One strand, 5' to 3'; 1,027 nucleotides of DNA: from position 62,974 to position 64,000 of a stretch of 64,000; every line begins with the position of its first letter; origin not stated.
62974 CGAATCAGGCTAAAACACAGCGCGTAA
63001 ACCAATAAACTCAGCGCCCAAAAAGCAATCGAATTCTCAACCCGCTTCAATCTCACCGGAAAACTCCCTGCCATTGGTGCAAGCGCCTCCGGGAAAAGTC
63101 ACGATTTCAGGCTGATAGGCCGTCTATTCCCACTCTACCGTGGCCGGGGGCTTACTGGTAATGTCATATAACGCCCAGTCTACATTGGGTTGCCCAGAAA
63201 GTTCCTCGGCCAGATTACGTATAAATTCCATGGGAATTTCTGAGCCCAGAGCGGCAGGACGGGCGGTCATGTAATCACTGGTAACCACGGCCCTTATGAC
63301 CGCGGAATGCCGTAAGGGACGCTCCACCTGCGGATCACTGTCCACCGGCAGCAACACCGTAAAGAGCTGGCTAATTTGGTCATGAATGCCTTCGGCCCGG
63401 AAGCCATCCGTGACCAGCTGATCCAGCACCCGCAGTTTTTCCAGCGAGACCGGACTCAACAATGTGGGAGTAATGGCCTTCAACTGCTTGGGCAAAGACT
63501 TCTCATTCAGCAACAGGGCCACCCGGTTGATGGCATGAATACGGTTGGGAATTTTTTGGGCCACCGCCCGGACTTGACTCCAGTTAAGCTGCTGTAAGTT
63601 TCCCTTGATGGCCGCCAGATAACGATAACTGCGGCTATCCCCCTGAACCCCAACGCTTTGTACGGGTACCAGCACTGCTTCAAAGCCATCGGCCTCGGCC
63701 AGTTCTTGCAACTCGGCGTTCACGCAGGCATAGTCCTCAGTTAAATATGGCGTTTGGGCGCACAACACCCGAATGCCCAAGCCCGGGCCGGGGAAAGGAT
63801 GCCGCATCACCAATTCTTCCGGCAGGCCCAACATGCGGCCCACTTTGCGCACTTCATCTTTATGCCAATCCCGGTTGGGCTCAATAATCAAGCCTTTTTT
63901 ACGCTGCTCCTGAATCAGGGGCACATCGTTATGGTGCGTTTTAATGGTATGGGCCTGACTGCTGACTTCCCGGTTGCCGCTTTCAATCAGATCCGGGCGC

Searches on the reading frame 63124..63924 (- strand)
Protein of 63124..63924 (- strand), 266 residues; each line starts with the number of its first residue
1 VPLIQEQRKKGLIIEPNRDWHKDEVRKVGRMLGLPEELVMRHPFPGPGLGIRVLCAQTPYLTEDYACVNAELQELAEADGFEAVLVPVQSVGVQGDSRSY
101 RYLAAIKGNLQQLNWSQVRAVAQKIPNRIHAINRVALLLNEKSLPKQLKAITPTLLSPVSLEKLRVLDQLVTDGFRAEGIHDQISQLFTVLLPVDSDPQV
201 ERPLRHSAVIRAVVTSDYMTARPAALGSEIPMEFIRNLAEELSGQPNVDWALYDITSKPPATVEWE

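Call 81: search_protein_families(library=pfam, proteins=[window:63124-63924:-], max_evalue=0.00001)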
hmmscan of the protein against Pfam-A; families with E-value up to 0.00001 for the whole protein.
window:63124-63924:- (266 aa): 1 family
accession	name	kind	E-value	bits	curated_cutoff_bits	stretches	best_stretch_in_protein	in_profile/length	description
PF00958.27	GMP_synt_C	-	5.3e-25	87.7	27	2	175-265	3-92/92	GMP synthase C terminal domain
